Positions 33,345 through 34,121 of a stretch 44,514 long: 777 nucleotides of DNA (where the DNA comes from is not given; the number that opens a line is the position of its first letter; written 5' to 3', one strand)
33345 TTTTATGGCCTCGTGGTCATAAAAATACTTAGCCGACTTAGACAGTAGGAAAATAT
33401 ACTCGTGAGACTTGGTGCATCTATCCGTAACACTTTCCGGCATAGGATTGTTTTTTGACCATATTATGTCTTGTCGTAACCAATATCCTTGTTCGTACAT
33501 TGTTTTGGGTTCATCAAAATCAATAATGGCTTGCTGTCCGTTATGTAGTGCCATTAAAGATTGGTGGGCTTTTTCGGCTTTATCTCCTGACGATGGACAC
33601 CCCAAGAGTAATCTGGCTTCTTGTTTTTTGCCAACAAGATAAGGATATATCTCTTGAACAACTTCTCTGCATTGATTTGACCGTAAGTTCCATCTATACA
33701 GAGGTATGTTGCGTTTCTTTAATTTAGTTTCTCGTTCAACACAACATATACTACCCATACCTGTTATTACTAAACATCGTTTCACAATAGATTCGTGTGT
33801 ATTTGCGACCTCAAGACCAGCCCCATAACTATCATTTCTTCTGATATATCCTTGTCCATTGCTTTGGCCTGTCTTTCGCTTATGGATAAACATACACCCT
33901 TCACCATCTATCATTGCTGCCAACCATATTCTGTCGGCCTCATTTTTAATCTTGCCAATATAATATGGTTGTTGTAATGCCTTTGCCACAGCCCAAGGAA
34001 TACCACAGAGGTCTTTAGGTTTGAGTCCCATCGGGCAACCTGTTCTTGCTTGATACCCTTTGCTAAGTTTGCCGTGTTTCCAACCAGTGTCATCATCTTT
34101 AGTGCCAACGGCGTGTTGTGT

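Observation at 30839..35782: Translationally welded accessory cassette mixing DNA-modification, nuclease and two Cys-peptidase-fold genes (candidate anti-defence / takeover module)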

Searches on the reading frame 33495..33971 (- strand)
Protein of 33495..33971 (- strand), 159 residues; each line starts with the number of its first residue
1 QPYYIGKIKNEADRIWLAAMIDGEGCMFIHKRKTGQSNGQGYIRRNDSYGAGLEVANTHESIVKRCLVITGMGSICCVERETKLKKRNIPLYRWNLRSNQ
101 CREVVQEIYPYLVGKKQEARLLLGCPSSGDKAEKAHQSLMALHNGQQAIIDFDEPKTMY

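Call 63: search_protein_families(library=pfam, proteins=[window:33495-33971:-], max_evalue=0.05)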
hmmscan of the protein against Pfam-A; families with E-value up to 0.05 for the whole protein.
window:33495-33971:- (159 aa): 0 families

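Call 99: search_dna_similar(query=window:33495-33971:-, collection=phages, mode=protein, max_evalue=0.001, max_rows=25)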
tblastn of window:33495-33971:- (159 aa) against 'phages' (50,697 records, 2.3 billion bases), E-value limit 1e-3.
Records with a match: 21; places in all: 21; records where one place covers at least 80% of the query: 0.
Best place of each record, by identity: <60% 21.
By first word of the organism name: Streptomyces 10; Caulobacter 6; Xylella 2; Cyanophage 2; Plectonema 1.
By host as written in the record: Streptomyces griseus ATCC 10137 5; Streptomyces lividans JI 1326 5; Caulobacter vibrioides CB15 4; Caulobacter vibrioides 2; - 2; Phormidium foveolarum 2; Leptolyngbya boryana FACHB-402 (synonym: Plectonema boryanum FACHB-402) 1.
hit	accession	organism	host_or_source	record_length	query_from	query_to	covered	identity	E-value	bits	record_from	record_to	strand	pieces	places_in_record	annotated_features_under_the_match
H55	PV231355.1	Caulobacter phage RBC11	Caulobacter vibrioides CB15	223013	6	123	74%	32.2%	2e-11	66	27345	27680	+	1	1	hypothetical protein (x2)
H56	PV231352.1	Caulobacter phage RBC63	Caulobacter vibrioides CB15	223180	6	123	74%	32.2%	2e-11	66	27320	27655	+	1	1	putative HNH homing endonuclease | hypothetical protein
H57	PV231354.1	Caulobacter phage RBC8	Caulobacter vibrioides CB15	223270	6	123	74%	32.2%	2e-11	66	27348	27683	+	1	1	hypothetical protein (x2)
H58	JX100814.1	Caulobacter phage CcrRogue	Caulobacter vibrioides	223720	6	123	74%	32.2%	2e-11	66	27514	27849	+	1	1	putative HNH homing endonuclease | hypothetical protein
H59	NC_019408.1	Caulobacter phage CcrRogue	Caulobacter vibrioides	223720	6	123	74%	32.2%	2e-11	66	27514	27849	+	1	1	HNH endonuclease | hypothetical protein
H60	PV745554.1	Caulobacter phage BL64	Caulobacter vibrioides CB15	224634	6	123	74%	32.2%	2e-11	66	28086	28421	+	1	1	HNH homing endonuclease | hypothetical protein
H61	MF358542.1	Streptomyces phage Sushi23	Streptomyces griseus ATCC 10137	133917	1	119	75%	30.2%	3e-4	45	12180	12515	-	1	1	LAGLIDADG endonuclease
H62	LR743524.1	Xylella phage Bacata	Phage obtained on X. albilineans after ...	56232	6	123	74%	29.7%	5e-9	59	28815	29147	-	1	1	hypothetical protein | Adenylylsulfate kinase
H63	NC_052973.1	Xylella phage Bacata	Phage obtained on X. albilineans after ...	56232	6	123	74%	29.7%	5e-9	59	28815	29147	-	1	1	hypothetical protein | kinase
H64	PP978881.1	Streptomyces phage Navo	Streptomyces lividans JI 1326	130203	1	121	76%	27.6%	1e-5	49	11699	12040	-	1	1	24: LAGLIDADG endonuclease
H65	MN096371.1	Streptomyces phage Braelyn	Streptomyces griseus ATCC 10137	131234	1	121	76%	27.6%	1e-5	49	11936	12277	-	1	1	25: LAGLIDADG endonuclease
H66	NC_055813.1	Streptomyces phage Braelyn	Streptomyces griseus ATCC 10137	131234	1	121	76%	27.6%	1e-5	49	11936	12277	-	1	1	25: HNH endonuclease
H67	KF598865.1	Cyanophage PP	Phormidium foveolarum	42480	16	132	74%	26.6%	2e-4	46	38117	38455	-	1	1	DNA endonuclease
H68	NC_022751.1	Cyanophage PP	Phormidium foveolarum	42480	16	132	74%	26.6%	2e-4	46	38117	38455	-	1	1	HNH endonuclease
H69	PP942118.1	Plectonema phage PP-DH22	Leptolyngbya boryana FACHB-402 ...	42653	16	132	74%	26.6%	2e-4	46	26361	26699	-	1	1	record has no annotation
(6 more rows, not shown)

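Call 100: search_solved_structures(query=window:33495-33971:-, max_evalue=10, show_alignments=1)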
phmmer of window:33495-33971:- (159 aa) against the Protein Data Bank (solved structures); distinct sequences matched with E-value up to 10: 7.
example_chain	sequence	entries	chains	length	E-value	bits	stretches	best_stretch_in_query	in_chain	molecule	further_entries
5thg_A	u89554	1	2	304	0.22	14.9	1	9-63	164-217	I-OnuI_e-hCCR5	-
7chi_A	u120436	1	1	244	0.46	13.9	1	99-143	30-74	Plant cysteine oxidase 5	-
6sbp_A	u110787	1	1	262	0.5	13.8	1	99-143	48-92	Plant cysteine oxidase 5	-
2v08_A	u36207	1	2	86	0.7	13.3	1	49-105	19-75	CYTOCHROME C6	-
6uvw_A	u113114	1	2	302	0.73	13.2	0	10-34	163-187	I-OnuI-e-Therm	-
36of_A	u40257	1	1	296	1.6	12.1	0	11-37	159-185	aHE15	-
1d8z_A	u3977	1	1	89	1.7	12.1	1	18-53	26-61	HU ANTIGEN C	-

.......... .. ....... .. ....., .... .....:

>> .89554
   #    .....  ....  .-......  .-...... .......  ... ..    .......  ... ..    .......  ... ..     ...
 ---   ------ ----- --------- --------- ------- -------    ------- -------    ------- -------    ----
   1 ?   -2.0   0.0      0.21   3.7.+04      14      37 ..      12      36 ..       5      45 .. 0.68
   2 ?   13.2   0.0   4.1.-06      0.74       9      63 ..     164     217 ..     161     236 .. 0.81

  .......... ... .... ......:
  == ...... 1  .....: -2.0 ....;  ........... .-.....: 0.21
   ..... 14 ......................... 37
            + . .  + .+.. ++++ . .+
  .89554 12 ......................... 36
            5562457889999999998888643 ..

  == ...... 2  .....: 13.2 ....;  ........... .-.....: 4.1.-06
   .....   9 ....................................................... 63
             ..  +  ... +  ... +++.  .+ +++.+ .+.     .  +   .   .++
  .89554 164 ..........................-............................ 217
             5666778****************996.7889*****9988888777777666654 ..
